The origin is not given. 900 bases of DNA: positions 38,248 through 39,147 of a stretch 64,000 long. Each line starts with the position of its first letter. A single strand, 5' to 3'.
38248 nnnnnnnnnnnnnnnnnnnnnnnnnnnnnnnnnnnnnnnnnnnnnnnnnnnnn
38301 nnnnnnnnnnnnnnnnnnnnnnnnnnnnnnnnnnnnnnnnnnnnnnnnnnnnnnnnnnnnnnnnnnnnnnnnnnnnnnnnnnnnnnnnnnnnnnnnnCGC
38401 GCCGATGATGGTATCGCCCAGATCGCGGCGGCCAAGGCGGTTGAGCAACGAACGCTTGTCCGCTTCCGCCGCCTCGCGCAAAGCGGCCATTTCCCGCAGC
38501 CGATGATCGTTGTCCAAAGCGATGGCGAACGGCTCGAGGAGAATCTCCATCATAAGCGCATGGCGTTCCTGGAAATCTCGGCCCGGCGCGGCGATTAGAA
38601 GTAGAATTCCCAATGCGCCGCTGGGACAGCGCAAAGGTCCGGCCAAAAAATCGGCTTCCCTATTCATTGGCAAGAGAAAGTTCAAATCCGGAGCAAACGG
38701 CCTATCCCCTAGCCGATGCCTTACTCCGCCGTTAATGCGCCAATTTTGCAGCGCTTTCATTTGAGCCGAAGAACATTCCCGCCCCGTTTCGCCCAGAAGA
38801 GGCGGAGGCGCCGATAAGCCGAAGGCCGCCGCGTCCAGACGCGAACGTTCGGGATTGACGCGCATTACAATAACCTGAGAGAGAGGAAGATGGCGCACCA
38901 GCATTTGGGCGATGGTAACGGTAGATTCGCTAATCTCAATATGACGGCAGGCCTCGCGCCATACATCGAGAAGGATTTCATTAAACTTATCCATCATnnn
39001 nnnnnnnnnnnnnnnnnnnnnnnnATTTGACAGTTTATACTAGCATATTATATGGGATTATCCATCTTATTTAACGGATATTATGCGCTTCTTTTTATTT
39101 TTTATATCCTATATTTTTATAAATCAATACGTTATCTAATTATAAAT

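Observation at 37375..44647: Sulfate uptake operon (sbp, porin, cysT, cysW, cysA) apparently under a divergent GAF / sigma-54 activator with a -24/-12 promoter, not a CysB-type regulator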

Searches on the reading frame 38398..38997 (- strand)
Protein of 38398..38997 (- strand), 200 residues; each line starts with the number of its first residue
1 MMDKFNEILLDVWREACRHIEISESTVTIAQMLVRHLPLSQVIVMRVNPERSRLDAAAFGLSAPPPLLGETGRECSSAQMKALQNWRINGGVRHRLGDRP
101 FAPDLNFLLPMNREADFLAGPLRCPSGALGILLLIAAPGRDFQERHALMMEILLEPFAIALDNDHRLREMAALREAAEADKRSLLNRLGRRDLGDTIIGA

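Call 19: find_related_loci(query=A1, collection=genome_contigs, flank=9000)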
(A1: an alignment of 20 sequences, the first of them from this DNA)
Query A1 (200 aa) in genome_contigs; peptide patterns used: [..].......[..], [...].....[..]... (x = any residue, [..] = any of these).
600 stretches matched a pattern (row limit reached: there are more); 243 encode a relative of the query (tblastn E <= 1e-3); the best 80 are kept; 80 distinct loci.
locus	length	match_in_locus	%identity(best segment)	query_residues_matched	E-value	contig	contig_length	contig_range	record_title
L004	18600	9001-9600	54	1-200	2e-65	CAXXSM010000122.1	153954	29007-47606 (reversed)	MAG: bacterium isolate 04c6e7c0-51ca-4241-8bf9-7f12ca1f9b1d genome assembly, contig: contig_122, whole genome shotgun se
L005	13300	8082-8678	55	2-200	8e-62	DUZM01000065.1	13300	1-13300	MAG TPA_asm: Candidatus Hydrogenedentota bacterium isolate MAG_17963_hgd_111 Ga0180437_10008243, whole genome shotgun se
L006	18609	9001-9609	54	1-199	2e-61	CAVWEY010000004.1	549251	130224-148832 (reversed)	MAG: uncultured Planctomycetaceae bacterium isolate MFD01231.bin.2.31 genome assembly, contig: contig_6588, whole genome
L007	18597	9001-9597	53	2-200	4e-61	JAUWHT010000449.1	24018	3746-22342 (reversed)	MAG: Pirellulales bacterium isolate CSMAG_2275 CSMAG_2275_k141_1319192_length_24018_cov_13.0000, whole genome shotgun se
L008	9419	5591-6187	51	2-200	2e-58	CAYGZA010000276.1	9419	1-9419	MAG TPA_asm: uncultured Planctomycetaceae bacterium isolate ERP119294_co1_481 genome assembly, contig: NODE_10245_length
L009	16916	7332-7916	49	2-199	1e-56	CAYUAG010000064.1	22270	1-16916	MAG TPA_asm: uncultured bacterium isolate SRP068000_co4_478 genome assembly, contig: NODE_2224_length_22270_cov_6.868872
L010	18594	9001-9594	53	2-199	2e-57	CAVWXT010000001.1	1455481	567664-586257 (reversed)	MAG: uncultured Planctomycetaceae bacterium isolate MFD03726.bin.2.145 genome assembly, contig: contig_20359, whole geno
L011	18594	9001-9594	51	2-199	2e-57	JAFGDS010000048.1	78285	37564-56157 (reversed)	MAG: Pirellulales bacterium isolate Zod_Metabat.1184 k87_3776709, whole genome shotgun sequence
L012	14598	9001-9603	49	1-200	7e-57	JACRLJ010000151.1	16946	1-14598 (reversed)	MAG: Candidatus Hydrogenedentota bacterium isolate NC_groundwater_1878_Pr3_B-0.1um_59_9 SR2-18-B1_coassembly_433181, who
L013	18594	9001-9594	48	2-199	7e-57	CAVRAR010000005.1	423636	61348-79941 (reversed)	MAG: uncultured Planctomycetia bacterium isolate MFD04492.bin.2.32 genome assembly, contig: contig_1334, whole genome sh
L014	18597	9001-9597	50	2-200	2e-56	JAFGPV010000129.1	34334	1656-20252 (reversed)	MAG: Pirellulales bacterium isolate Zod_Metabat.711 k87_7381461, whole genome shotgun sequence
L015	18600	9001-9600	52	1-200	4e-56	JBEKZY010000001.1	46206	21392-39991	MAG: Thermoguttaceae bacterium isolate SPRUCE 80 SPRUCE_80_1, whole genome shotgun sequence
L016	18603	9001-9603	49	2-200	1e-55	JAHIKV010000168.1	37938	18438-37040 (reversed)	MAG: Planctomycetota bacterium isolate KR13_N1.mb.7 KR13_N1.mb.7_k141_124705, whole genome shotgun sequence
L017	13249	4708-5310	48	2-200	3e-55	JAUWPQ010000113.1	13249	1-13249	MAG: Planctomycetota bacterium isolate CSMAG_2480 CSMAG_2480_k141_826692_length_13249_cov_113.5158, whole genome shotgun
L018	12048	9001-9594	49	2-199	7e-55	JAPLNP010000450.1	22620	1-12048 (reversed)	MAG: Planctomycetia bacterium isolate LacPavin_0920_SED3_MAG_64_13 LacPavin_0920_SED3_scaffold_1063248, whole genome sho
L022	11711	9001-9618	47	1-200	3e-54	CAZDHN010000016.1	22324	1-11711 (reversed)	MAG TPA_asm: uncultured Planctomycetaceae bacterium isolate binchicken_co181_562 genome assembly, contig: NODE_3504_leng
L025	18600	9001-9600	51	2-200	1e-53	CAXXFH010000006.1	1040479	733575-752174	MAG: Thermoguttaceae bacterium isolate 312aca04-849c-440b-8203-9b7a9de13541 genome assembly, contig: contig_6, whole gen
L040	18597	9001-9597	45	2-200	1e-49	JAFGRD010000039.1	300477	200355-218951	MAG: Pirellulales bacterium isolate Zod_Metabat.813 k87_2607491, whole genome shotgun sequence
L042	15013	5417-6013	49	2-200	7e-49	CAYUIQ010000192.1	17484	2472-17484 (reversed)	MAG TPA_asm: uncultured Planctomycetaceae bacterium isolate SRP167671_co1_171 genome assembly, contig: NODE_3788_length_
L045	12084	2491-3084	48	2-200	1e-48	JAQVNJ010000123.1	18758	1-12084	MAG: Thermoguttaceae bacterium isolate STF1_154 NODE_7442_length_18758_cov_4.323654_Sandtown_F1, whole genome shotgun se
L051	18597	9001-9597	51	2-200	2e-47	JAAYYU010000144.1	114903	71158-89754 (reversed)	MAG: Candidatus Anammoximicrobium sp. isolate AS06rmzACSIP_251 205242_AS06, whole genome shotgun sequence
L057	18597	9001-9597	45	2-200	2e-46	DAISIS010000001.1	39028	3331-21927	MAG TPA_asm: Pirellulaceae bacterium isolate CTOTU7620 NODE_1841_length_39028_cov_4.345265, whole genome shotgun sequenc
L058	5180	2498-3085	47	6-200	2e-46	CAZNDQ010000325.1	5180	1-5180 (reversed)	MAG TPA_asm: uncultured Planctomycetales bacterium isolate SRP193661_co1_48 genome assembly, contig: NODE_16084_length_5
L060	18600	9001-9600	44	1-200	4e-46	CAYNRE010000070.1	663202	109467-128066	MAG TPA_asm: uncultured Pirellulales bacterium isolate binchicken_co200_123 genome assembly, contig: k141_477269, whole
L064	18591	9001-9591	46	2-200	2e-45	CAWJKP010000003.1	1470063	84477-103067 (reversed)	MAG: Pirellulales bacterium isolate MFD05580.bin.2.29 genome assembly, contig: contig_17, whole genome shotgun sequence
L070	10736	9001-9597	42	2-200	2e-44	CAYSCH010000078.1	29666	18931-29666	MAG TPA_asm: uncultured Planctomycetaceae bacterium isolate SRP263991_co4_486 genome assembly, contig: NODE_1830_length_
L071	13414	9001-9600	42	1-200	2e-44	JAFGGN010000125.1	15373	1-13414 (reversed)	MAG: bacterium isolate Zod_Metabat.1387 k87_12732197, whole genome shotgun sequence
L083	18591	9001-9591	42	2-200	1e-42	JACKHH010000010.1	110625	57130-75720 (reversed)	MAG: Phycisphaerales bacterium isolate HK-STAS-PLAN-13 HK-STAS-PLAN-13_10, whole genome shotgun sequence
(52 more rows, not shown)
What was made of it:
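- At least 243 candidate stretches in species-representative genomes encode a relative, and the search was capped (call 19).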

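Call 34: search_protein_families(library=pfam, proteins=[L007:7874-8863:-, L025:7834-8877:-, L070:6608-8149:-, L045:613-1878:-, L051:7740-8714:-, L083:7523-8971:-, L057:7541-8905:-, L058:959-2191:-, L040:7881-8900:-, L071:7788-8801:-], max_evalue=0.00001)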
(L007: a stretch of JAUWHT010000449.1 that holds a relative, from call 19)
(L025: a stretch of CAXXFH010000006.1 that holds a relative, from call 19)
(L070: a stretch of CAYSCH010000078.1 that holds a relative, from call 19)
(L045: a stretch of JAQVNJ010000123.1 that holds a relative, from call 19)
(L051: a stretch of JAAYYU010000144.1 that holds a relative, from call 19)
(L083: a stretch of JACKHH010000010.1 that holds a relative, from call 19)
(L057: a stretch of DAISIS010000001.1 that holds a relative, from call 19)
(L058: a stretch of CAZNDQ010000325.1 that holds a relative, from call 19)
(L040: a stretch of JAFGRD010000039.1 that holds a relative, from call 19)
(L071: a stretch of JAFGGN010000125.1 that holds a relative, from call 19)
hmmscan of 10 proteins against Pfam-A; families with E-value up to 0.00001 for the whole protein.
L007:7874-8863:- (329 aa): 1 family
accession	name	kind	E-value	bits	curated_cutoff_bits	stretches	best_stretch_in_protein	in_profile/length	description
PF01925.25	TauE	-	5.3e-33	115.1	32.6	1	86-321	1-235/237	Sulfite exporter TauE/SafE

L025:7834-8877:- (347 aa): 3 families
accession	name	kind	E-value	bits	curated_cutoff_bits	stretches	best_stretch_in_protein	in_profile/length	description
PF12849.12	PBP_like_2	-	3.2e-40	139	27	1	74-328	9-265/267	PBP superfamily domain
PF13531.11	SBP_bac_11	-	1.8e-08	34.9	25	1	77-337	1-223/227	Bacterial extracellular solute-binding protein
PF12727.12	PBP_like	-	6.4e-06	25.9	27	1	96-215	4-116/193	PBP superfamily domain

L070:6608-8149:- (513 aa): 0 families

L045:613-1878:- (421 aa): 2 families
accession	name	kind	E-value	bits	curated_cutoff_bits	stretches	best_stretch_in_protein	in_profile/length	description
PF01476.26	LysM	-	6.8e-12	45.6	20.9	1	253-295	1-42/43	LysM domain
PF03734.19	YkuD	-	2.3e-07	31.9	23.4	1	301-419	3-146/146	L,D-transpeptidase catalytic domain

L051:7740-8714:- (324 aa): 2 families
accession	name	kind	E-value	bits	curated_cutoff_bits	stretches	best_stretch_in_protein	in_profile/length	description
PF07596.16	SBP_bac_10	-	9.3e-52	177.1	23.3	1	36-286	1-267/268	Protein of unknown function (DUF1559)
PF07963.17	N_methyl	-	4e-07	29.8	21.2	1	8-32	3-27/27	Prokaryotic N-terminal methylation motif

L083:7523-8971:- (482 aa): 2 families
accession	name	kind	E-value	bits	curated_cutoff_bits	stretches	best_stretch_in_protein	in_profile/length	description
PF13531.11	SBP_bac_11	-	1.4e-34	120.3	25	1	113-335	1-224/227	Bacterial extracellular solute-binding protein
PF02635.20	DsrE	-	1.4e-08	35.3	22.7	1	392-481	32-115/116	DsrE/DsrF-like family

L057:7541-8905:- (454 aa): 0 families

L058:959-2191:- (410 aa): 0 families

L040:7881-8900:- (339 aa): 0 families

L071:7788-8801:- (337 aa): 1 family
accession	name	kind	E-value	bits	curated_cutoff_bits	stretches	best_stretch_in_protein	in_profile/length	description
PF07396.17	Porin_O_P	-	3.8e-08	33.4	20.9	1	64-221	21-185/370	Phosphate-selective porin O and P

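Call 35: search_solved_structures(query=A1, max_evalue=10, show_alignments=2)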
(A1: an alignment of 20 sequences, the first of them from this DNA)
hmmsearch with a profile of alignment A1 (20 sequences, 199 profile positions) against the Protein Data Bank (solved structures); distinct sequences matched with E-value up to 10: 3.
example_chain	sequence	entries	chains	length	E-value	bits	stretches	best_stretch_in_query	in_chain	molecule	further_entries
2lb5_A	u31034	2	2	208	0.32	13.9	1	114-161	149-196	Sensor histidine kinase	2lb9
2k2n_A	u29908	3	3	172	0.46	13.4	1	114-161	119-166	Sensor protein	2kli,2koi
1fpo_A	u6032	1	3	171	1.1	12.2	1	128-184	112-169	CHAPERONE PROTEIN HSCB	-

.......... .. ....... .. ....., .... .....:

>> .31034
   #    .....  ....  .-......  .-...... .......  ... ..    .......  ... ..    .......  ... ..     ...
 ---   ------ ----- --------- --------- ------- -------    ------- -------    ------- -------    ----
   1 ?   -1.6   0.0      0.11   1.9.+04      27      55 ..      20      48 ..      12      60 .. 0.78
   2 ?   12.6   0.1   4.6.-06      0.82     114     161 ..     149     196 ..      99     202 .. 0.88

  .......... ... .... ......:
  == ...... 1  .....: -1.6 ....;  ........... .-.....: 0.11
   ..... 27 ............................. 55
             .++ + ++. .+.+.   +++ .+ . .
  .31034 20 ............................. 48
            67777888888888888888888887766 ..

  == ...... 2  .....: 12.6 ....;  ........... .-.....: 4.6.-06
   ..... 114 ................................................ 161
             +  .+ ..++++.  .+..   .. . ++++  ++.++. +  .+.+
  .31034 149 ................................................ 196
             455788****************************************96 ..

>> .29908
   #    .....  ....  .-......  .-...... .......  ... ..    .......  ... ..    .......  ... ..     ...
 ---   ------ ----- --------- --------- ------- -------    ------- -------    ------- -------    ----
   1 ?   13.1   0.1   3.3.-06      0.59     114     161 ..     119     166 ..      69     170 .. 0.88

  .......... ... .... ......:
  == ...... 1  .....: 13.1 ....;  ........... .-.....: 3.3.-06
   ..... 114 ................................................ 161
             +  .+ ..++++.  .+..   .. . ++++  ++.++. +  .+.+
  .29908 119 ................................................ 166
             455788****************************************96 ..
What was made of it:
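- Tried and rejected: Sequence search of the sensor domain against PDB gives only E about 0.3 to cyanobacteriochrome GAFs (call 35).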

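Call 43: predict_structure(alignment_id=A1)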
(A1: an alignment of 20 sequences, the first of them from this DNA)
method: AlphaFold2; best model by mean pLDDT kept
length: 200 residues; sequences in the alignment: 20
mean_pLDDT: 88.0   pTM: 0.83
mean pLDDT of the five models: 88.0, 85.0, 85.0, 84.7, 82.1
residues with pLDDT >= 90: 133; 70-90: 48; 50-70: 18; < 50: 1
segments of 3 or more residues with pLDDT < 50: none
pLDDT, mean of each block of 10 residues (from residue 1): 79 89 94 94 94 94 66 90 93 85 83 86 93 94 95 96 93 94 88 62
secondary structure, 60 per line:
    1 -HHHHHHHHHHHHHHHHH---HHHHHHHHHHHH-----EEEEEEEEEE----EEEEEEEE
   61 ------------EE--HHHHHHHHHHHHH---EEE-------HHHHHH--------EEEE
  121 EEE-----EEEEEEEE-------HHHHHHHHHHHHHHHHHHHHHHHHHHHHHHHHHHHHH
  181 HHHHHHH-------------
elements in order: H2-18 H22-33 E39-48 E53-60 H77-89 E93-95 H103-108 E117-123 E129-136 H144-187
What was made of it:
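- On GAF-sensor EBPs: NifA, NorR and FhlA equivalogs: AF2 model with pLDDT 88 (call 43).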

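Call 45: fold_search(model_id=the predicted structure, library=pdb)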
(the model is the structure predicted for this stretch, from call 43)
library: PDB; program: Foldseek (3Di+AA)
matches with E <= 10: 1500; with E <= 0.001: 281
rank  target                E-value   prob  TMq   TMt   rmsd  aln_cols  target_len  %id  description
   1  6ozb_A                9.3e-07  1.00  0.59  0.62   3.9       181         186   15  Crystal structure of the phycoerythrobilin-bound GAF domain from a cyanobacterial phytochrome (released 2020-05-20)
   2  6ozb_B                1.3e-06  1.00  0.59  0.63   4.1       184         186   14  Crystal structure of the phycoerythrobilin-bound GAF domain from a cyanobacterial phytochrome (released 2020-05-20)
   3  6oei                  2.0e-06  1.00  0.64  0.54   3.8       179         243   16  Yeast Spc42 N-terminal coiled-coil fused to PDB: 3K2N (released 2019-04-24)
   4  6ndo_A                2.2e-06  1.00  0.56  0.22   6.0       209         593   16  Crystal structure of the dark-adapted full-length bacteriophytochrome XccBphP mutant L193N from Xanthomonas campestris (released 2019-12-18)
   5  8w26                  2.6e-06  1.00  0.64  0.37   4.3       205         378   16  X-ray crystal structure of the GAF-PHY domains of SyB-Cph1 (released 2024-05-22)
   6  6g20_B                2.7e-06  1.00  0.60  0.28   6.3       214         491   13  Crystal structure of a fluorescence optimized bathy phytochrome PAiRFP2 derived from wild-type Agp2 in its functional  (released 2018-11-28)
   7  6ndo_B                2.9e-06  1.00  0.58  0.22   5.9       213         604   15  Crystal structure of the dark-adapted full-length bacteriophytochrome XccBphP mutant L193N from Xanthomonas campestris (released 2019-12-18)
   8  6ob8_B                3.3e-06  1.00  0.60  0.42   4.4       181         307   14  Crystal structure of a dual sensor histidine kinase in green light illuminated state (released 2019-09-18)
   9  6oaq_B                3.5e-06  1.00  0.60  0.42   4.2       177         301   14  Crystal structure of a dual sensor histidine kinase in BeF3- bound state (released 2019-09-18)
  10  6ndp_B                3.5e-06  1.00  0.54  0.20   7.3       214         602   16  Crystal structure of the dark-adapted full-length bacteriophytochrome XccBphP mutant L193Q from Xanthomonas campestris (released 2019-12-18)
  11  3k2n_A                3.7e-06  1.00  0.65  0.72   4.0       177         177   15  The crystal structure of sigma-54-dependent transcriptional regulator domain from Chlorobium Tepidum TLS (released 2010-01-19)
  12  3trc                  3.9e-06  1.00  0.58  0.67   4.9       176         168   14  Structure of the GAF domain from a phosphoenolpyruvate-protein phosphotransferase (ptsP) from Coxiella burnetii (released 2011-09-28)
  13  6ozb_C                4.7e-06  1.00  0.60  0.62   6.0       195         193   13  Crystal structure of the phycoerythrobilin-bound GAF domain from a cyanobacterial phytochrome (released 2020-05-20)
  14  3oov_A                5.0e-06  1.00  0.52  0.62   4.9       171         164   13  Crystal structure of a methyl-accepting chemotaxis protein, residues 122 to 287 (released 2010-09-08)
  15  6oap_A                5.3e-06  1.00  0.60  0.42   4.2       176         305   14  Crystal structure of a dual sensor histidine kinase in the green-light absorbing Pg state (released 2019-09-18)
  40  4g3k_A                1.4e-05  1.00  0.54  0.67   5.4       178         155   12  Crystal structure of a. aeolicus nlh1 gaf domain in an inactive state (released 2013-05-29)
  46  4g3v_A                1.6e-05  1.00  0.50  0.60   5.4       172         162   12  Crystal structure of A. Aeolicus nlh2 gaf domain in an inactive state (released 2013-05-29)
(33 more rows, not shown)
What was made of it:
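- On GAF-sensor EBPs: NifA, NorR and FhlA equivalogs: The best Foldseek PDB hits listed (50 shown, of 281 with E <= 0.001) are GAF domains or GAF-containing proteins (call 45).
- Closest known: One-component GAF-domain bacterial enhancer-binding proteins. Same: The sensor model superposes on GAF domains of sigma-54 regulators (3k2n, 4g3k, 4g3v) at TM about 0.5-0.65 (call 45).
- Checked: The AF2 model has pLDDT 88, and the top Foldseek PDB hits are GAF domains, including those of sigma-54 regulators (calls 43, 45).
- GAF fold: calls 43, 45.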
